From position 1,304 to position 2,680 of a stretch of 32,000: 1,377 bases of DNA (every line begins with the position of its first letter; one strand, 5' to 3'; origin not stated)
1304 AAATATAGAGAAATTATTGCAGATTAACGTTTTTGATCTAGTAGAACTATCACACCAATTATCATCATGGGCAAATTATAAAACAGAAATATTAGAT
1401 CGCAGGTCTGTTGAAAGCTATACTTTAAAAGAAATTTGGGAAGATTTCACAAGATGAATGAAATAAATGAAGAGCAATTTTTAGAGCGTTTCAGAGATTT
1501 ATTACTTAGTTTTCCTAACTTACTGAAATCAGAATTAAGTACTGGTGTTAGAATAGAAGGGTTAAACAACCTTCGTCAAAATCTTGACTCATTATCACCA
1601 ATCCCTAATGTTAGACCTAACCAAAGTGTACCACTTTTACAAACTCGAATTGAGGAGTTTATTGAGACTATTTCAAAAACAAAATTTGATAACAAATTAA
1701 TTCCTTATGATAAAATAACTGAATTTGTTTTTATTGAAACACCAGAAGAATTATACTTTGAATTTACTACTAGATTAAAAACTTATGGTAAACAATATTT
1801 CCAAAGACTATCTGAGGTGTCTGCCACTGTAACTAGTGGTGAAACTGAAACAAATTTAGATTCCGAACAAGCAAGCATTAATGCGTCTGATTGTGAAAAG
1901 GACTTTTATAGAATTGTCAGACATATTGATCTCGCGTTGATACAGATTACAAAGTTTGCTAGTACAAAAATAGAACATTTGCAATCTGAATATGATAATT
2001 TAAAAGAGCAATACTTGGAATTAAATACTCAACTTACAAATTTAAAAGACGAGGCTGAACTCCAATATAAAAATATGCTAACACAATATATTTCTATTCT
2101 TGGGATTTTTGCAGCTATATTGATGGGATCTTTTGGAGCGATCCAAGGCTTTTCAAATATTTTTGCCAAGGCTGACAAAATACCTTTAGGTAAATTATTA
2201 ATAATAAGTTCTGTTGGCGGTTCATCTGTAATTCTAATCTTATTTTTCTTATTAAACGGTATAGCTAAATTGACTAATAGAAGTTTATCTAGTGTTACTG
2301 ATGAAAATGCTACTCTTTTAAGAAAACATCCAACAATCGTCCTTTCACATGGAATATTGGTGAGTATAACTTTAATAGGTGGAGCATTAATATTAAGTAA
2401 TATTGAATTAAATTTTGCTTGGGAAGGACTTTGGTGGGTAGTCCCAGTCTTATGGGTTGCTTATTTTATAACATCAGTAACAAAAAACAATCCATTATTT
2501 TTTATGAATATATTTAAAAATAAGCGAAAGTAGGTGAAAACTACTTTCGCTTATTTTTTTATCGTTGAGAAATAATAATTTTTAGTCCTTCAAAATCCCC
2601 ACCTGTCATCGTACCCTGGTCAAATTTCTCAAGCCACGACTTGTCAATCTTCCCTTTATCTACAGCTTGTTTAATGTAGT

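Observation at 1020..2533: Panacea (DUF4065) gene coupled to a coiled-coil + 4-TM protein: candidate PanAT-like toxin-antitoxin / abortive-infection module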

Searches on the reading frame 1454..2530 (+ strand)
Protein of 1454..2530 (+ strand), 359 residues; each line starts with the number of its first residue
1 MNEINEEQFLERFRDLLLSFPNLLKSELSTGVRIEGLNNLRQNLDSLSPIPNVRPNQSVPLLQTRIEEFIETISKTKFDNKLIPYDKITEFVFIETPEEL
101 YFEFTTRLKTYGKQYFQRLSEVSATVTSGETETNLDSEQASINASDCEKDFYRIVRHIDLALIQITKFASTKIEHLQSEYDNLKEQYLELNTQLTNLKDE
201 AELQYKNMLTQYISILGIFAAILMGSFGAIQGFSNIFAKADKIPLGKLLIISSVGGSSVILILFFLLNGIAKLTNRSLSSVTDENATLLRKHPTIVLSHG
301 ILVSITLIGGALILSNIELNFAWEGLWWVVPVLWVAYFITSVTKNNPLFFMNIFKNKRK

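Call 3: search_protein_families(library=pfam, proteins=[window:1454-2530:+], max_evalue=1)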
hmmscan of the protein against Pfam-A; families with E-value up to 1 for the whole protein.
window:1454-2530:+ (359 aa): 6 families
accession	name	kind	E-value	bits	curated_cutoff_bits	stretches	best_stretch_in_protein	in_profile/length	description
PF06005.17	ZapB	-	0.0063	17.4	31.5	1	171-202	18-49/71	Cell division protein ZapB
PF24423.1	OVT1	-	0.016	16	30.9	1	145-211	4-69/100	Major antigen, helical domain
PF19962.4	EAD9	-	0.043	14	25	1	169-202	4-37/62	Effector-associated domain 9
PF25481.1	Nucleoprot-TPR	-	0.058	13.9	27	1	162-202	38-78/80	Nucleoprotein TPR-like domain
PF01166.23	TSC22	-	0.12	13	30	0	179-203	15-39/57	TSC-22/dip/bun family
PF06810.17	Phage_scaffold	-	0.15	12.5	35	1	168-204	31-69/170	Phage capsid assembly scaffolding protein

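Call 4: search_protein_families(library=padloc, proteins=[window:1454-2530:+], max_evalue=1)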
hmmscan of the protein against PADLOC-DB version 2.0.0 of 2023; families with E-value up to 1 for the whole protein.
window:1454-2530:+ (359 aa): 1 family
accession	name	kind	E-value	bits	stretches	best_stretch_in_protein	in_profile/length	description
PDLC04682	PDC-M49B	-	0.017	13.9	1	164-212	44-94/97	-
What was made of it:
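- On Known anti-phage defence systems (PADLOC-DB 2.0): Gene 2 has only a coiled-coil-level hit at E=0.017 (call 4).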

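Call 5: search_protein_families(library=phrogs, proteins=[window:1454-2530:+], max_evalue=1)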
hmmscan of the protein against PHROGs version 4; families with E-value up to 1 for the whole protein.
window:1454-2530:+ (359 aa): 8 families
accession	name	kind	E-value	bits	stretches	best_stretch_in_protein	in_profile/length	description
phrog_5763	-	unknown function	1e-27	98.1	1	51-298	27-260/283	-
phrog_38724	-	unknown function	2.2e-10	41.6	1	77-274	59-252/307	-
phrog_1193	-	other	0.00078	20.4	1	171-231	20-71/76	hemolysin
phrog_17025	-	unknown function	0.004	18.5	1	133-200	25-94/103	-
phrog_194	-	head and packaging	0.019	15.7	1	167-204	54-89/335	head scaffolding protein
phrog_20948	-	unknown function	0.034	14.5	1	153-230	85-159/307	-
phrog_3523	-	unknown function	0.039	14.3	1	144-201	243-298/315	-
phrog_1002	-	tail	0.22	12.8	1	170-218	2-49/81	tail fiber chaperone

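Call 6: search_protein_families(library=ncbifam, proteins=[window:1454-2530:+], max_evalue=1)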
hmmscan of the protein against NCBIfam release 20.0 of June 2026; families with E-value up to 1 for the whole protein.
window:1454-2530:+ (359 aa): 5 families
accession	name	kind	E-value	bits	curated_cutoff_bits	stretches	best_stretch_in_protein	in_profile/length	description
NF010756.0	PRK14159.1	equivalog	0.0064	16.4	171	1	170-203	29-62/176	nucleotide exchange factor GrpE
NF041453.1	Bac51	equivalog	0.024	15.1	150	1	169-242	3-77/107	bacteriocin 51 precursor BacA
NF033542.1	transpos_IS110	equivalog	0.049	12.7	140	1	145-234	173-248/343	IS110 family RNA-guided transposase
TIGR04211.1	SH3_and_anchor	equivalog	0.15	11.7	65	1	164-205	59-101/198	TIGR04211 family SH3 domain-containing protein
TIGR00998.1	8a0101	subfamily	0.23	10.4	390.8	1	124-195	62-129/334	EmrA/EmrK family multidrug efflux transporter periplasmic adaptor subunit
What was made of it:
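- On Phage holins: The only related hit is a weak 'hemolysin' phrog_1193 at E=8e-4 over the coiled coil and TM1 (calls 3, 5, 6).
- Tried and rejected: Pfam and NCBIfam hits for gene 2 are coiled-coil noise only (ZapB, GrpE and similar), all below their cutoffs (calls 3, 6).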

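Call 8: search_dna_similar(query=window:1454-2530:+, collection=phages, mode=protein, max_rows=30)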
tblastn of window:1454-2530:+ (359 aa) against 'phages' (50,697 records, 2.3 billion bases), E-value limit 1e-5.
Records with a match: 3; places in all: 3; records where one place covers at least 80% of the query: 0.
Best place of each record, by identity: <60% 3.
By first word of the organism name: Staphylococcus 2; Listeria 1.
By host as written in the record: Staphylococcus pseudintermedius strain E139 2; Listeria 1.
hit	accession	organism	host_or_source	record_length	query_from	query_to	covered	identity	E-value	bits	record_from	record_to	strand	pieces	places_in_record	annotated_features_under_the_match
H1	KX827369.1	Staphylococcus phage SpT152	Staphylococcus pseudintermedius strain ...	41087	104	334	64%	33.1%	6e-13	76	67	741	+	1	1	hypothetical protein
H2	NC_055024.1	Staphylococcus phage SpT152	Staphylococcus pseudintermedius strain ...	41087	104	334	64%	33.1%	6e-13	76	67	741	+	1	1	hypothetical protein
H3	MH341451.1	Listeria phage PSU-VKH-LP019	Listeria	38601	76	320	68%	27.8%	5e-10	67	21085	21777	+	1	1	hypothetical protein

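Call 9: get_annotated_region(hit=H1, flank=4000)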
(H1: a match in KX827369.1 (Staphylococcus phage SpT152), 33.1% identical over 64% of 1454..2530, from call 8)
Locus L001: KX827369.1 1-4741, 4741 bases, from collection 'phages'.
description: Staphylococcus phage SpT152, complete genome.
organism: Staphylococcus phage SpT152 (NCBI taxid 1913446)
taxonomy: Viruses; Duplodnaviria; Heunggongvirae; Uroviricota; Caudoviricetes; Coventryvirus; Coventryvirus SpT152
host: Staphylococcus pseudintermedius strain E139; source: -; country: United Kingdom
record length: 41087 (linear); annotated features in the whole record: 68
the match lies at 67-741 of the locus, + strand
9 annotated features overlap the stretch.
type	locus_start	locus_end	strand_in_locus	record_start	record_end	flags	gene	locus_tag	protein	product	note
CDS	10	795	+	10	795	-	-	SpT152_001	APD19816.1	hypothetical protein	-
CDS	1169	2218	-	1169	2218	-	int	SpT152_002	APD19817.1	integrase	-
CDS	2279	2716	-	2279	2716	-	-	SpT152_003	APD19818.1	hypothetical protein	-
CDS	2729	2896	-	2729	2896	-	-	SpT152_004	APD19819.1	hypothetical protein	-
CDS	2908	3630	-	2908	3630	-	-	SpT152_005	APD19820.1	hypothetical protein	-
CDS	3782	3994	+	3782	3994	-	-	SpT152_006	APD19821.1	helix-turn-helix protein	-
CDS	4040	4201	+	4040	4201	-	-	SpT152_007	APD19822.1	hypothetical protein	-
CDS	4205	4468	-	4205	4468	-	-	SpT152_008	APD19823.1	CRISPR associated protein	CRISPR associated protein Cas2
CDS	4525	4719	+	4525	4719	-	-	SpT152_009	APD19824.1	hypothetical protein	-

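Call 10: get_annotated_region(hit=H3, flank=4000)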
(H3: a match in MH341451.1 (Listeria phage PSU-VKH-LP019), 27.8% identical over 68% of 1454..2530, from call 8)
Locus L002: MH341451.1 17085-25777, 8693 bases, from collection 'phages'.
description: Listeria phage PSU-VKH-LP019, complete genome.
organism: Listeria phage PSU-VKH-LP019 (NCBI taxid 2202246)
taxonomy: Viruses; Duplodnaviria; Heunggongvirae; Uroviricota; Caudoviricetes
host: Listeria; source: -; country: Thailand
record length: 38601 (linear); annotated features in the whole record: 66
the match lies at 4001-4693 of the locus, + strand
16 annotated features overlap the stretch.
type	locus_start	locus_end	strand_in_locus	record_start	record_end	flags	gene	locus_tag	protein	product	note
CDS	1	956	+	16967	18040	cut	-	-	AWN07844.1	putative long tail fiber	-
CDS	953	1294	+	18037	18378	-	-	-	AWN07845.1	putative short tail fiber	-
CDS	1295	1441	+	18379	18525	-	-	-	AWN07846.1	XkdX-like protein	-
CDS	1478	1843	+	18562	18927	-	-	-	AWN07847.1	hypothetical protein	-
CDS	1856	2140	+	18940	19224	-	-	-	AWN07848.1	holin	-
CDS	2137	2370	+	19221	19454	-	-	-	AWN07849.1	hypothetical protein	-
CDS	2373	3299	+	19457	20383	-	-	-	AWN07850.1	N-acetylmuramoyl-L-alanine amidase domain lysin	-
CDS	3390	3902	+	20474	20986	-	-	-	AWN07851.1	hypothetical protein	-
CDS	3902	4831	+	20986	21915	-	-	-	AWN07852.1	hypothetical protein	-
CDS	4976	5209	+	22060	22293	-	-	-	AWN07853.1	hypothetical protein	-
CDS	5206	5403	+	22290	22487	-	-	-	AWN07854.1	hypothetical protein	-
CDS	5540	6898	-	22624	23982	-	-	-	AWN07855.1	putative integrase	-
CDS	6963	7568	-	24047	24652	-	-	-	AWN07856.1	hypothetical protein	-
CDS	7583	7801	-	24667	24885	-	-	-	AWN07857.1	hypothetical protein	-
CDS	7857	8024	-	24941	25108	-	-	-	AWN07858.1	hypothetical protein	-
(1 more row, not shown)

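Call 11: find_homologous_proteins(query=window:1454-2530:+)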
Query window:1454-2530:+ (359 aa): 90 proteins with E <= 0.001 among 4477 candidates.
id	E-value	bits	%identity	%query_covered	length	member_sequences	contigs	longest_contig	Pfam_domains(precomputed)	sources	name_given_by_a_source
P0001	5.9e-229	777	100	100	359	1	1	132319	-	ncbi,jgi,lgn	-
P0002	1.3e-190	650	85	96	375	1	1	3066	-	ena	-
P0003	1.4e-149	516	67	100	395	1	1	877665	-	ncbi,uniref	ncbi:hypothetical protein [Solibacillus sp. CAU 1738]|uniref:hypothetical protein n=1 Tax=Solibacill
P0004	4.6e-99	350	55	99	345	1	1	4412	-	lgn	-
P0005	5.8e-99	349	54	98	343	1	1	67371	-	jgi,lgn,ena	-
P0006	6.1e-98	346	60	82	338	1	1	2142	-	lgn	-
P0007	4.4e-96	340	57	89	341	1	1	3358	-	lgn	-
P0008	1.2e-90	322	51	98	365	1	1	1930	-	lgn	-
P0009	7.5e-87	309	46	99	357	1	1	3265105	-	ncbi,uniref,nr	ncbi:hypothetical protein [Bacillus sp. FJAT-45350]|uniref:hypothetical protein n=1 Tax=Bacillus sp.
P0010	3.0e-86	307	55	82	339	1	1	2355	-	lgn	-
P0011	4.6e-83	297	54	83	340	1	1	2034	-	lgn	-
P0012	2.6e-82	295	48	96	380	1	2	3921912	-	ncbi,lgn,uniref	ncbi:hypothetical protein [Solibacillus sp. FSL W8-0372]|uniref:hypothetical protein n=1 Tax=Solibac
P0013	7.3e-82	293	46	98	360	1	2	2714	-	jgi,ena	-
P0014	9.7e-81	289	52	81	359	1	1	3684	-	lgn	-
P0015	1.9e-77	279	46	100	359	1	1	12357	-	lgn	-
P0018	3.8e-76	274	44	100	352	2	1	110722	-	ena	-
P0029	4.0e-73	264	45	94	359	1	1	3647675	-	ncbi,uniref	ncbi:hypothetical protein [Bacillus sp. FJAT-52991]|uniref:MFS transporter n=1 Tax=Bacillus kandelia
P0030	5.0e-73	264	42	99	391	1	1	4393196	-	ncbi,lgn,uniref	ncbi:hypothetical protein MKY34_19555 [Sporosarcina sp. FSL K6-1522]|uniref:hypothetical protein n=1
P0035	2.4e-66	242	46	81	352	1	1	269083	-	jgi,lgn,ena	-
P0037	9.4e-66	240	40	98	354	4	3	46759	-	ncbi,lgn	-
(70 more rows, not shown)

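Call 14: search_protein_families(library=pfam, proteins=[L002:3390-3899:+, L002:3902-4828:+, L001:10-792:+], max_evalue=0.1)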
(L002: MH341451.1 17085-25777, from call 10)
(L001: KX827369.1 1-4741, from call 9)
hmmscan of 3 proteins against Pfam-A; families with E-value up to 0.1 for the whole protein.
L002:3390-3899:+ (170 aa): 1 family
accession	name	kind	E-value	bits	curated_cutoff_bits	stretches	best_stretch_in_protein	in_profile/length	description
PF13274.11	SocA_Panacea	-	6.1e-26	92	25.7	1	29-138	1-113/113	Antitoxin SocA-like, Panacea domain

L002:3902-4828:+ (309 aa): 1 family
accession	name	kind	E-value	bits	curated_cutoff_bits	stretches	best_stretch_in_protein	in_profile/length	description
PF20990.2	DUF2207_C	-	2.4e-05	24.6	33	1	115-213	94-191/247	Predicted membrane protein (DUF2207) C-terminal domain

L001:10-792:+ (261 aa): 0 families

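Call 31: find_encoding_contigs(protein=P0001, flank=10000, max_places=3)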
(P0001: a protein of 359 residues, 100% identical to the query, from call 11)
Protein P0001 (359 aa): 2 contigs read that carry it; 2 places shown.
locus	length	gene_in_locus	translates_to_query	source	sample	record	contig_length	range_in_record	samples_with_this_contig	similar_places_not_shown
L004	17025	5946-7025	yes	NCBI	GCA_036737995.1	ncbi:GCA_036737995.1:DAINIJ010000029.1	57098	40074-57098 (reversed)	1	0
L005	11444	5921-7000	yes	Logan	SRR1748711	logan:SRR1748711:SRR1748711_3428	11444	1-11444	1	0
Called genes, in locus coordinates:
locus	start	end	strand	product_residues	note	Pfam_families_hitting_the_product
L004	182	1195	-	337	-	PF01497:Peripla_BP_2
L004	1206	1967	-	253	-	PF02463:SMC_N, PF00005:ABC_tran, PF13304:AAA_21 (faint)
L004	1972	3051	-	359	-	PF01032:FecCD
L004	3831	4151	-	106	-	-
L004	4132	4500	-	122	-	PF26325:YhjD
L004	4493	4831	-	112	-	PF08863:YolD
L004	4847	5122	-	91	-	PF08863:YolD (weak)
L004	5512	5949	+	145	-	PF13274:SocA_Panacea (weak)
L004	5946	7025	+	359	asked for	-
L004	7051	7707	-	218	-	PF13539:Peptidase_M15_4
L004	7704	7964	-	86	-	PF04531:Phage_holin_1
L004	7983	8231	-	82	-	PF10960:Holin_BhlA (faint)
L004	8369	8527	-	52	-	-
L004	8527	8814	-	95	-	-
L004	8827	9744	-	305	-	-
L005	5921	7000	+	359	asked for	-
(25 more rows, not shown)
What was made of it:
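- On Phage holins: Separate holin genes lie at 3212-3739 (call 31).
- Checked: Neighbours: a Peptidase_M15_4 endolysin (2559-3215) and two holin-like genes (call 31).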

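Call 33: find_related_loci(query=A1, collection=genome_contigs, flank=4000)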
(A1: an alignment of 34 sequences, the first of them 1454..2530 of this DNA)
Query A1 (359 aa) in genome_contigs; peptide patterns used: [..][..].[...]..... (x = any residue, [..] = any of these).
123 stretches matched a pattern; 47 encode a relative of the query (tblastn E <= 1e-3); 47 distinct loci.
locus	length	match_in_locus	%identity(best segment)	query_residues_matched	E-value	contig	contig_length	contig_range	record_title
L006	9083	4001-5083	67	1-359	1e-159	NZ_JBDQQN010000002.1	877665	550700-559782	Solibacillus sp. CAU 1738 contig2, whole genome shotgun sequence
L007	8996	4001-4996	45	6-358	2e-86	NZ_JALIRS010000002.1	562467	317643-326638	Lysinibacillus sp. BPa_S21 NODE_2_length_562467_cov_148.913, whole genome shotgun sequence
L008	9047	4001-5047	44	2-349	4e-80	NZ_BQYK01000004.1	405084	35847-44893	Sporosarcina sp. NCCP-2222 sequence04, whole genome shotgun sequence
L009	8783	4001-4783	40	60-343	3e-58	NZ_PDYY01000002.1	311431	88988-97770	Sporosarcina sp. P2 contig-150_1, whole genome shotgun sequence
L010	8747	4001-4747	40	79-351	8e-58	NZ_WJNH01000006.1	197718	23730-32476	Salinibacillus xinjiangensis strain J4 scaffold6:size197594, whole genome shotgun sequence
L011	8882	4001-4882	38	32-352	4e-57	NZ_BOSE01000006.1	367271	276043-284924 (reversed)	Paenibacillus montaniterrae strain J40TS1 sequence06, whole genome shotgun sequence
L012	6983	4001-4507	55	170-349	5e-56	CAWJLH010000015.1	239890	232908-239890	MAG: uncultured Planococcaceae bacterium isolate MFD02416.bin.2.189 genome assembly, contig: contig_3099, whole genome s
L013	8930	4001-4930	37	21-342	2e-51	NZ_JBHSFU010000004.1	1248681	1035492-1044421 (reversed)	Virgibacillus kekensis strain CGMCC 1.6298 platanus_K_17_124_4, whole genome shotgun sequence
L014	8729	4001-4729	37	84-350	3e-46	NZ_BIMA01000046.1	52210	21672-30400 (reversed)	Paenibacillus koleovorans NBRC 103111 PKO02S_CON000046, whole genome shotgun sequence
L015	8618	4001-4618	46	153-342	6e-46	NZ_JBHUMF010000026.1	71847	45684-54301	Bacillus seohaeanensis strain KCTC 3913 platanus_K_21_77_26, whole genome shotgun sequence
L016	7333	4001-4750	41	77-351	2e-40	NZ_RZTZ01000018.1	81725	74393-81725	Niallia taxi strain M5HDSG1-1 Scaffold18_1, whole genome shotgun sequence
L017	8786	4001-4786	31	68-313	6e-35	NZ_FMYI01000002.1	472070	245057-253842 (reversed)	Pelagirhabdus alkalitolerans strain S5, whole genome shotgun sequence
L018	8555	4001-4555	37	152-335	4e-27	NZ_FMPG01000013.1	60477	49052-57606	Staphylococcus caeli strain 82B, whole genome shotgun sequence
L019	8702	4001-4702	31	57-302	5e-22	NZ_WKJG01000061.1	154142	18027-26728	Aliibacillus thermotolerans strain BM62 BM62-061, whole genome shotgun sequence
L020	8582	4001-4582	33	152-352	4e-21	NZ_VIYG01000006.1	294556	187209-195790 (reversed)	Oceanobacillus sp. CFH 90083 Scaffold6, whole genome shotgun sequence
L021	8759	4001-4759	30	81-339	1e-17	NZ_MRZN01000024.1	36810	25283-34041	Staphylococcus edaphicus strain CCM 8730 NODE_24_length_36810_cov_316.81, whole genome shotgun sequence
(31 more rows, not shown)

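Call 40: list_cluster_members(proteins=[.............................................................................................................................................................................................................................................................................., L021:3809-4816:+, L017:3773-4975:+])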
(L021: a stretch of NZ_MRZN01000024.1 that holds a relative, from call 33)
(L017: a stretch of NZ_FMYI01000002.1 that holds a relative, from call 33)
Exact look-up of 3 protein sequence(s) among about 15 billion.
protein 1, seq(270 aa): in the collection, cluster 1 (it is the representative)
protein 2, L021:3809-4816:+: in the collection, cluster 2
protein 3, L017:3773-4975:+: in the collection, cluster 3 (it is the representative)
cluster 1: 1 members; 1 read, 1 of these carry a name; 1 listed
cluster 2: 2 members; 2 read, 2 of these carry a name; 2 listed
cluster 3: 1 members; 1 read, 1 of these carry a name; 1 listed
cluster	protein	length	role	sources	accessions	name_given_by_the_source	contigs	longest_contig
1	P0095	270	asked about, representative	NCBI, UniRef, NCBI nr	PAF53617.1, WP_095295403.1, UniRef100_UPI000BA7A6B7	hypothetical protein BKH42_04665 [Helicobacter sp. 13S00482-2] | hypothetical protein n=1 Tax=Helicobacter sp. 13S00482-2 TaxID=1476200 RepID=UPI000BA7A6B7 | hypothetical protein [Helicobacter sp. 13S00482-2]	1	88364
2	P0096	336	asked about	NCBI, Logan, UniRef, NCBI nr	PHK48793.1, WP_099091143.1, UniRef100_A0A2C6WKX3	hypothetical protein [Staphylococcus edaphicus] | Uncharacterized protein n=2 Tax=Staphylococcus edaphicus TaxID=1955013 ...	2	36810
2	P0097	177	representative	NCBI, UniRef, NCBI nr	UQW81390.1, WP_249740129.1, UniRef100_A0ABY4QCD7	hypothetical protein [Staphylococcus edaphicus] | Uncharacterized protein n=1 Tax=Staphylococcus edaphicus TaxID=1955013 ...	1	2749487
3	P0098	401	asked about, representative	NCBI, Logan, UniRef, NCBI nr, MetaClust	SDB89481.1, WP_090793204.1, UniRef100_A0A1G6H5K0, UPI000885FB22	hypothetical protein SAMN05421734_102258 [Pelagirhabdus alkalitolerans] | Uncharacterized protein n=1 Tax=Pelagirhabdus alkalitolerans TaxID=1612202 ... | hypothetical protein [Pelagirhabdus alkalitolerans]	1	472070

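Call 53: find_encoding_contigs(protein=P0005, flank=3000, max_places=2)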
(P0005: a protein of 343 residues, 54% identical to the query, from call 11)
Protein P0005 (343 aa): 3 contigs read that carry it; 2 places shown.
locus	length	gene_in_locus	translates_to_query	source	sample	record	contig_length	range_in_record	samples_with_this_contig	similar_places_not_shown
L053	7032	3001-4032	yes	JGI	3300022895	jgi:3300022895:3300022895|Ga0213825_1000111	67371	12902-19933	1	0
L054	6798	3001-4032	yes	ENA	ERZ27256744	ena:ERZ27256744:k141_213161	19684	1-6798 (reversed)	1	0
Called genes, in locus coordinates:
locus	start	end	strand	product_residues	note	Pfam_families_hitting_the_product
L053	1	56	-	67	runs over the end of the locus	-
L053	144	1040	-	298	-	PF01068:DNA_ligase_A_M, PF04679:DNA_ligase_A_C (weak)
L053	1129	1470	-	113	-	PF26325:YhjD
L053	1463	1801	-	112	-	PF08863:YolD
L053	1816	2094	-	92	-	PF08863:YolD (weak)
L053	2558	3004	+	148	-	PF13274:SocA_Panacea (faint)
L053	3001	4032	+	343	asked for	-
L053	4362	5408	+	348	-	PF02368:Big_2, PF26182:Ig_NUP210_5th (faint)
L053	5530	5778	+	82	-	-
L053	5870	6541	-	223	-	PF13539:Peptidase_M15_4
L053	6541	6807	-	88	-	-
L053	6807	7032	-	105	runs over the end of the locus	PF10960:Holin_BhlA (weak)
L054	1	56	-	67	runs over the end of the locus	-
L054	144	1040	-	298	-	PF01068:DNA_ligase_A_M, PF04679:DNA_ligase_A_C (weak)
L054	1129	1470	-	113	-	PF26325:YhjD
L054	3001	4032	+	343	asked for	-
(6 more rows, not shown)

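Call 54: find_encoding_contigs(protein=P0009, flank=3000, max_places=2)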
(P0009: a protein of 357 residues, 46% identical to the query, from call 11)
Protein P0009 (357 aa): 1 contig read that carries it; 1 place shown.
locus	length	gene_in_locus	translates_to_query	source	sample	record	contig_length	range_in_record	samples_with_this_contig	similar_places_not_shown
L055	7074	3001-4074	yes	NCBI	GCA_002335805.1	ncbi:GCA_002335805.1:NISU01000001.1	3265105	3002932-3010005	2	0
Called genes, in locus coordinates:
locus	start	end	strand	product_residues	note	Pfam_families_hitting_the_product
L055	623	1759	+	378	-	PF13814:Replic_Relax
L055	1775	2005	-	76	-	PF01726:LexA_DNA_bind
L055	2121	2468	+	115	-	PF26325:YhjD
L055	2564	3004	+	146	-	PF13274:SocA_Panacea (faint)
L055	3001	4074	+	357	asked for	-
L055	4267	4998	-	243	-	PF01520:Amidase_3, PF00395:SLH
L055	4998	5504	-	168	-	PF05105:Phage_holin_4_1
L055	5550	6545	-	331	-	PF02899:Phage_int_SAM_1, PF13495:Phage_int_SAM_4 (faint), PF00589:Phage_integrase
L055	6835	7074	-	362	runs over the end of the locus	PF11962:Peptidase_G2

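Call 55: find_encoding_contigs(protein=P0012, flank=3000, max_places=2)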
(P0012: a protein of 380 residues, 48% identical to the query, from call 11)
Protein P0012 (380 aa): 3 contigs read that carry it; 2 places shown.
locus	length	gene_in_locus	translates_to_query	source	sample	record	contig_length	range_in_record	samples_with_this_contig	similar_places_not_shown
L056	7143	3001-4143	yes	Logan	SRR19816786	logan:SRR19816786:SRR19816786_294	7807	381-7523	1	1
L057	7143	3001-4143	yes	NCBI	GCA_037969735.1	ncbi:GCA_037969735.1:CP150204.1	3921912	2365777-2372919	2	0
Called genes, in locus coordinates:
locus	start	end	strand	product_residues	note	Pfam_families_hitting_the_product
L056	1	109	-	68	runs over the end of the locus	-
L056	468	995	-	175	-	-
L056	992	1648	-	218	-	PF00395:SLH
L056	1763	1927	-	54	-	-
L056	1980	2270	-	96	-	-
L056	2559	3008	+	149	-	PF13274:SocA_Panacea (weak)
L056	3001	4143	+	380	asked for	-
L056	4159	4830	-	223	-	PF13539:Peptidase_M15_4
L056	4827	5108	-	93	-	PF04531:Phage_holin_1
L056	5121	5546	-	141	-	-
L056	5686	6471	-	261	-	-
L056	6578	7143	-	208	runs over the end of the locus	-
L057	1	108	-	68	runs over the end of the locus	-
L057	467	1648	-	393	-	PF00395:SLH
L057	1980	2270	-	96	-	-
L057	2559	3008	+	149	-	PF13274:SocA_Panacea (weak)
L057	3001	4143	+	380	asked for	-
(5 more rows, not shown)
